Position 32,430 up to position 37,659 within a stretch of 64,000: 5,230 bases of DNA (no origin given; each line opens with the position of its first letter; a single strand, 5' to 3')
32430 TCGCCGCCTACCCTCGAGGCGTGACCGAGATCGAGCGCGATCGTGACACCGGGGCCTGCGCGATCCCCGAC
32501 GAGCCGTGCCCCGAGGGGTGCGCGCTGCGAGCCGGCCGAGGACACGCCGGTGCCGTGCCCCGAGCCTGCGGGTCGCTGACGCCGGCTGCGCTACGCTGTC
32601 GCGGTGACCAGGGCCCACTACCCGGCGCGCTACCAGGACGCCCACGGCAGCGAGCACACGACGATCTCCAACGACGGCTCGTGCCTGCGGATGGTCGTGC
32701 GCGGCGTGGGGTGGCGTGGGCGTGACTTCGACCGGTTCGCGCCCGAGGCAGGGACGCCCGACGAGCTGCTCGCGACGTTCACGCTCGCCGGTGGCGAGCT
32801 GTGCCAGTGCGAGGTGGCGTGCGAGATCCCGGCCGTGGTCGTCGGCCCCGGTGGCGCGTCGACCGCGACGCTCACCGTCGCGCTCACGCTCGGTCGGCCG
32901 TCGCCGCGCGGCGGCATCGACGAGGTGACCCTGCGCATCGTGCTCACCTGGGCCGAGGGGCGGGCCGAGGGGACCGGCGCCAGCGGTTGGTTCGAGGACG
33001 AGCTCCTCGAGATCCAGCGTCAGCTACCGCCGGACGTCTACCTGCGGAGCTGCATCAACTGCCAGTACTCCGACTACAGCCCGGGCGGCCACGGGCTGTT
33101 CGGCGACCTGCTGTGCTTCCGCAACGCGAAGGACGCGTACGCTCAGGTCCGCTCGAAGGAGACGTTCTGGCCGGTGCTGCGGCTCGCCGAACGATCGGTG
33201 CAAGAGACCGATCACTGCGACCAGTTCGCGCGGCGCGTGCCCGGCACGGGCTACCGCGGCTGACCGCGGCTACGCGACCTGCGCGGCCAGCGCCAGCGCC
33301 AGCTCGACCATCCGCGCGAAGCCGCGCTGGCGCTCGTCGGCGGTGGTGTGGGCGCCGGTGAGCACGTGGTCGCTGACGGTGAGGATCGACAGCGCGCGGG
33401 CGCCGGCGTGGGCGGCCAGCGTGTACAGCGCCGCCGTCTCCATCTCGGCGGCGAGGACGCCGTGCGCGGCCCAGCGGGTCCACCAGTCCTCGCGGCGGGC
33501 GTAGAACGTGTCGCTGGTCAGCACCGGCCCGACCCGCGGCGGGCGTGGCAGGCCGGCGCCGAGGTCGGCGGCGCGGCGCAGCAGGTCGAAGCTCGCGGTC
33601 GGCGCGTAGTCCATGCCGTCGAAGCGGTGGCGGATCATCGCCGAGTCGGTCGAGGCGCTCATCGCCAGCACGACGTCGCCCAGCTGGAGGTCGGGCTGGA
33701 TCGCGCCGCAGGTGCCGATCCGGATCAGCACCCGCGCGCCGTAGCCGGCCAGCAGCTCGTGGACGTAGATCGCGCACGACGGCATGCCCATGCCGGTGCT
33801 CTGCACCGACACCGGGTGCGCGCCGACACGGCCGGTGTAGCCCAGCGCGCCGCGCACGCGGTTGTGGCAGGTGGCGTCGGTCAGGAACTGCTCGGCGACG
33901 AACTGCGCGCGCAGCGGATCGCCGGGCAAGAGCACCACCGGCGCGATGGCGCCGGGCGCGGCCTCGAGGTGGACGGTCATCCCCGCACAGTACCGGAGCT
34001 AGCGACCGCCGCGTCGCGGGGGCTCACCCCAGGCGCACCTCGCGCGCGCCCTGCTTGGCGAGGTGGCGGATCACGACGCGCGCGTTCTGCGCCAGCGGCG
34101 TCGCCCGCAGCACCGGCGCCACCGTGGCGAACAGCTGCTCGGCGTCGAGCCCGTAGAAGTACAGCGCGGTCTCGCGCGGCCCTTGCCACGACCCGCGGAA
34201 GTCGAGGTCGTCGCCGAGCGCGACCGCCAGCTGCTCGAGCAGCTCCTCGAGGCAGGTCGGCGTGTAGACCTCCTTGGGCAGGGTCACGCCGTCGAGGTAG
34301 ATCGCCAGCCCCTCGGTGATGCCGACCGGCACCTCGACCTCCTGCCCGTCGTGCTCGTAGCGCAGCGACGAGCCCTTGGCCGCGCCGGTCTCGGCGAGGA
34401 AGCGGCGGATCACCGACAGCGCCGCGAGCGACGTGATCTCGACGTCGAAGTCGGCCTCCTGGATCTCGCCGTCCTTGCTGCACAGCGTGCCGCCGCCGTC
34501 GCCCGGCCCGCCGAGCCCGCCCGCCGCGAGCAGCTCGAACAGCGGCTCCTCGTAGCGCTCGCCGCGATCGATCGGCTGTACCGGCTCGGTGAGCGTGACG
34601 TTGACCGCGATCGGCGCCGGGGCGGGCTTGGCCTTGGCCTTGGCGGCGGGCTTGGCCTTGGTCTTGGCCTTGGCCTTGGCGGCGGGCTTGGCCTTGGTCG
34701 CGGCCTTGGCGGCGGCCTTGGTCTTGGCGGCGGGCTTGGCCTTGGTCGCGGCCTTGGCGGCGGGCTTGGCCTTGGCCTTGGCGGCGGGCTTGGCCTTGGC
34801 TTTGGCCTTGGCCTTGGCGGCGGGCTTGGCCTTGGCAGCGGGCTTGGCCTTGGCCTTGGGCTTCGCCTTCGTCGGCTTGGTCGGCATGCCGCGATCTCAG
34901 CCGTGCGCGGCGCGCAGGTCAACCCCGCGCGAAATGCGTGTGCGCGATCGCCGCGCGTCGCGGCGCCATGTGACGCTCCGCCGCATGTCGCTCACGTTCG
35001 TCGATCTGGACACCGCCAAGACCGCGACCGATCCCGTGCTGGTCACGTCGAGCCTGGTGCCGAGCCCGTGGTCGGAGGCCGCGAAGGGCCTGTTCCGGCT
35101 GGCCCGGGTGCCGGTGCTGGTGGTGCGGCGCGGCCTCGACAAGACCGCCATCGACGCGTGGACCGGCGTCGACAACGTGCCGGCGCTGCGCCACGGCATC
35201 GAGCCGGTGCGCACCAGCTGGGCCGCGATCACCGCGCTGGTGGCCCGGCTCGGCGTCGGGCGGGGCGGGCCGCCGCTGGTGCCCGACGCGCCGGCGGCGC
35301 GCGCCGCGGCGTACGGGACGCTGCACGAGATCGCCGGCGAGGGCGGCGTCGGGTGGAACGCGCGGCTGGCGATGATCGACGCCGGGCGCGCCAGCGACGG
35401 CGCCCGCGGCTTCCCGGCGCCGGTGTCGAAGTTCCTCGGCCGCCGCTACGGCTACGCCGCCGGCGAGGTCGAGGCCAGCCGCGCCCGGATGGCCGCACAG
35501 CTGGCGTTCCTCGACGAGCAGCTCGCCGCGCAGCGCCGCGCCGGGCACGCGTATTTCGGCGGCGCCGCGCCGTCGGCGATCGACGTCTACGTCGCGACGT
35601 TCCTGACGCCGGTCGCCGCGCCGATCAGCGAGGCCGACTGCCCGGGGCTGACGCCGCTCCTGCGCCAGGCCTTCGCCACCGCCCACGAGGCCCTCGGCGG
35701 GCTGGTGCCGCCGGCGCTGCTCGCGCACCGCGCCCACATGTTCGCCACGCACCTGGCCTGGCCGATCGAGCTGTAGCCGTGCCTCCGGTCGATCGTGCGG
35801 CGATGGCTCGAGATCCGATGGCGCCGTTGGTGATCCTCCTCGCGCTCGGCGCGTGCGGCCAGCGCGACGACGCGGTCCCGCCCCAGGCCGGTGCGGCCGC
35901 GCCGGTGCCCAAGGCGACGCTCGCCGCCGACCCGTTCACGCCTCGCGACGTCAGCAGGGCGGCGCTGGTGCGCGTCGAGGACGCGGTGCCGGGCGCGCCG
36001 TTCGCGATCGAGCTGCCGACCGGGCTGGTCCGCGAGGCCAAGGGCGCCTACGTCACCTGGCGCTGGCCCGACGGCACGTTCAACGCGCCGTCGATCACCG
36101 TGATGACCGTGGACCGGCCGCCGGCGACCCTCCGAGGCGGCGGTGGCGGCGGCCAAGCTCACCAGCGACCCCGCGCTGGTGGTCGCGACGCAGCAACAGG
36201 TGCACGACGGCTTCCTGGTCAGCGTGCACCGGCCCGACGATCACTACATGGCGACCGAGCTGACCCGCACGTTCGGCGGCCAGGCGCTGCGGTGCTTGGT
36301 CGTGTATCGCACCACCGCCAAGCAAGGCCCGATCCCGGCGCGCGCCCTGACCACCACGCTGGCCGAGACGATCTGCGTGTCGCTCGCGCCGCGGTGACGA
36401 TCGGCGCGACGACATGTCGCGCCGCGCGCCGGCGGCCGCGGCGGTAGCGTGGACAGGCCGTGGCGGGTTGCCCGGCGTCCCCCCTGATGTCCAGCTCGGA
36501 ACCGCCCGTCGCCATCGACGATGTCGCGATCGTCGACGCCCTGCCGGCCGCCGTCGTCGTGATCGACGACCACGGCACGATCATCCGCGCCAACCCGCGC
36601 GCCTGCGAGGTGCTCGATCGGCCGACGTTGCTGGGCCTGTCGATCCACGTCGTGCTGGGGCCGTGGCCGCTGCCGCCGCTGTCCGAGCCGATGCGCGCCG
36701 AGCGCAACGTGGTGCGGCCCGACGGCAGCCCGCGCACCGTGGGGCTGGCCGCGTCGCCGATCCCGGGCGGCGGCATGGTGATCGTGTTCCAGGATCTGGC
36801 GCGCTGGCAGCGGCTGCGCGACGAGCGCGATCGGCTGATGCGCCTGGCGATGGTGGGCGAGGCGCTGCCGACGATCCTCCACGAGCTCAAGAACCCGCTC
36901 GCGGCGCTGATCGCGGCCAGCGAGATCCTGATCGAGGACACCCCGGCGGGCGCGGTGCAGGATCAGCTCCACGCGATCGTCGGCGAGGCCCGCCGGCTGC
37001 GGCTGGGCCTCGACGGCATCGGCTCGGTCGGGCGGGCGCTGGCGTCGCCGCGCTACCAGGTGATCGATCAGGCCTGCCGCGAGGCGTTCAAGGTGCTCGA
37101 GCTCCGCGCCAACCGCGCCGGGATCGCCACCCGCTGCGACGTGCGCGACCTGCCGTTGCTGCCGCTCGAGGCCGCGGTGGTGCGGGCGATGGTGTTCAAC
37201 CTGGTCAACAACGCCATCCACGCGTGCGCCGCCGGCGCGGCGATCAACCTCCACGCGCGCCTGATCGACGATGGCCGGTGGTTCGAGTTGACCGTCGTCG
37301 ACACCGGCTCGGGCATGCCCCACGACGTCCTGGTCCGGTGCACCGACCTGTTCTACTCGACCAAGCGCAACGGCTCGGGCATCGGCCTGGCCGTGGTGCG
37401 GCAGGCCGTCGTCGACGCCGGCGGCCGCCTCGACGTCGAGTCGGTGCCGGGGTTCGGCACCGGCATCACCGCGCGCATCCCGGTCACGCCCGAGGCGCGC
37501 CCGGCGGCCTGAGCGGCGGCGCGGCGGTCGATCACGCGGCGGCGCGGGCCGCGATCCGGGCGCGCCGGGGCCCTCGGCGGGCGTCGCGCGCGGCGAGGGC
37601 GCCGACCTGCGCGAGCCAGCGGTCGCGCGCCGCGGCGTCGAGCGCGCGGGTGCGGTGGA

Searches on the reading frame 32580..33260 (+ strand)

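Call 51: search_protein_families(library=pfam, proteins=[window:32580-33260:+], max_evalue=0.001)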
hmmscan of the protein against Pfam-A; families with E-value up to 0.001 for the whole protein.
window:32580-33260:+ (227 aa): 1 family
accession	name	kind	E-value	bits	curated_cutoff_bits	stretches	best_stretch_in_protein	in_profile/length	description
PF19822.4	DUF6304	-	5.7e-40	137.1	35.8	1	13-164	2-156/156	Family of unknown function (DUF6304)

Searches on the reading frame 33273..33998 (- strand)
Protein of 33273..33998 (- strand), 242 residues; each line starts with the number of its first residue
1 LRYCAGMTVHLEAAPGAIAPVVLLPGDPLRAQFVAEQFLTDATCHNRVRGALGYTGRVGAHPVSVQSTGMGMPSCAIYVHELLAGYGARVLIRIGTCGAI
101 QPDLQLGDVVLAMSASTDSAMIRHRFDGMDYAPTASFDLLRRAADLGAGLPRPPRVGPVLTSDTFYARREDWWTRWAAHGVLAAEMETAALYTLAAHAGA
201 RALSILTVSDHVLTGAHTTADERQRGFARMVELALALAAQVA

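Call 51: search_protein_families(library=pfam, proteins=[window:33273-33998:-], max_evalue=0.001)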
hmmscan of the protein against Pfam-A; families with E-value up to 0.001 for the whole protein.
window:33273-33998:- (242 aa): 1 family
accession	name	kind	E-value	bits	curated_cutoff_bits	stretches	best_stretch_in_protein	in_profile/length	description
PF01048.26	PNP_UDP_1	-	3.7e-43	148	25.1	1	21-238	2-228/233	Phosphorylase superfamily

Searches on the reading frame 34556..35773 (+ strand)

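Call 52: search_protein_families(library=pfam, proteins=[window:34556-35773:+], max_evalue=0.001)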
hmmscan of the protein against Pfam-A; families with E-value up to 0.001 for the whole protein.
window:34556-35773:+ (406 aa): 1 family
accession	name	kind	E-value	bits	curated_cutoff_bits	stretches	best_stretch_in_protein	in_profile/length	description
PF13410.11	GST_C_2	-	6.1e-06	26.7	24.9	1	304-355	3-49/69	Glutathione S-transferase, C-terminal domain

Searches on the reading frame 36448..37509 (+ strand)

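Call 52: search_protein_families(library=pfam, proteins=[window:36448-37509:+], max_evalue=0.001)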
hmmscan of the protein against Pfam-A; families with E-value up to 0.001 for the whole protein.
window:36448-37509:+ (354 aa): 6 families
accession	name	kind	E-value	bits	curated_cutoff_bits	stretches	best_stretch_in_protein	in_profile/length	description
PF02518.31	HATPase_c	-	3.8e-19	69.6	26.4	1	245-347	6-110/111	Histidine kinase-, DNA gyrase B-, and HSP90-like ATPase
PF13188.13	PAS_8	-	2.7e-07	30.7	21.8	1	27-80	5-56/65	PAS domain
PF00512.31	HisKA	-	3.8e-07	30.5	26.9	1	137-185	3-51/66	His Kinase A (phospho-acceptor) domain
PF13426.13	PAS_9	-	1.3e-05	25.9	27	1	34-115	2-99/103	PAS domain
PF08448.16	PAS_4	-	4.4e-05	24.1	23.1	0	29-67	1-41/110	PAS fold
PF00989.32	PAS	-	6.4e-05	23.4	22.6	0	26-57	4-35/113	PAS fold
